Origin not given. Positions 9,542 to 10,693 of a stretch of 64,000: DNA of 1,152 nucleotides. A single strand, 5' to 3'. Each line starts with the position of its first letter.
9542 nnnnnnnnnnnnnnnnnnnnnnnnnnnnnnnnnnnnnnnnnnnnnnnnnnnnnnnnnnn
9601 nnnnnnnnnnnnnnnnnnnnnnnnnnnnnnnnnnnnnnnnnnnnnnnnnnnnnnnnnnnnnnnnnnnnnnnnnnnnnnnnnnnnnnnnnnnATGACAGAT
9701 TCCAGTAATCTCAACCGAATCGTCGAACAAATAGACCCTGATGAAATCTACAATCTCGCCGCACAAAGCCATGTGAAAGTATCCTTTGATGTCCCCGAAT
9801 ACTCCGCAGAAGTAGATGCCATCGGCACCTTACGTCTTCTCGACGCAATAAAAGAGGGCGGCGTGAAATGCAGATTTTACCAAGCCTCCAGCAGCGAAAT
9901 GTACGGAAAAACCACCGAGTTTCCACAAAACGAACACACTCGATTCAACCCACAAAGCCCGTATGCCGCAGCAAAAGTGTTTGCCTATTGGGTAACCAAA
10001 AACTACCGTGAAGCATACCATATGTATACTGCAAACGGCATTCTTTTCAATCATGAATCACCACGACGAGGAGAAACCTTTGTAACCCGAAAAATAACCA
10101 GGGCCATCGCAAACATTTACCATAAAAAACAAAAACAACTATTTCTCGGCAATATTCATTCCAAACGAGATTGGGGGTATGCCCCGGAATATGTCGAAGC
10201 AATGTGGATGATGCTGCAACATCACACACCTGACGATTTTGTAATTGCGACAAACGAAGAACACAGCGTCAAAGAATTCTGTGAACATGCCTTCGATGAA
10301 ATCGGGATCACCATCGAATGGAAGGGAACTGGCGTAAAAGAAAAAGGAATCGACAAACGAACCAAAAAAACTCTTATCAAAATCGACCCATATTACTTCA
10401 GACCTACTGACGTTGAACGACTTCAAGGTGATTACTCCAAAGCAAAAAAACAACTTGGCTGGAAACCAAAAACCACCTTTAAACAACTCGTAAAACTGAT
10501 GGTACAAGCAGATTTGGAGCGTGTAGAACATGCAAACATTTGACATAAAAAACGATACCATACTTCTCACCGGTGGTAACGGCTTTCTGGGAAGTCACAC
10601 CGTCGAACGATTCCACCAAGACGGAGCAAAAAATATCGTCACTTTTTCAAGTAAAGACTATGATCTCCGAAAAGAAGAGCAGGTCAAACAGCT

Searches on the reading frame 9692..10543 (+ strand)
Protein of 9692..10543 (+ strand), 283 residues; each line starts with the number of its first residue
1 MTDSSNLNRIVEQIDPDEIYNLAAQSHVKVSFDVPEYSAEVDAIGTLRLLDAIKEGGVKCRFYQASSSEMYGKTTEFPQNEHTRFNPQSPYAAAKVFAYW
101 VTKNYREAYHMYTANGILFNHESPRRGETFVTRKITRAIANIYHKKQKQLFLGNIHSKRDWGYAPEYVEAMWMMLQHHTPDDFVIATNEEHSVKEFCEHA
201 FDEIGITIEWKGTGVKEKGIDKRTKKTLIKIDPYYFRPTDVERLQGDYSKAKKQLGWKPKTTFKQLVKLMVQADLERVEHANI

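Call 9: search_protein_families(library=pfam, proteins=[window:9692-10543:+], max_evalue=0.001)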
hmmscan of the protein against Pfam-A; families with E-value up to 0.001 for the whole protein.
window:9692-10543:+ (283 aa): 3 families
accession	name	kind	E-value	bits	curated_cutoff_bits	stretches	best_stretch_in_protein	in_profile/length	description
PF16363.11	GDP_Man_Dehyd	-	1.1e-122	410.1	27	1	1-270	61-332/332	GDP-mannose 4,6 dehydratase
PF01370.27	Epimerase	-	1.6e-55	188.5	20.9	1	1-186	50-240/240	NAD dependent epimerase/dehydratase family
PF04321.23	RmlD_sub_bind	-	0.00022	20.8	27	1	2-97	38-131/287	RmlD substrate binding domain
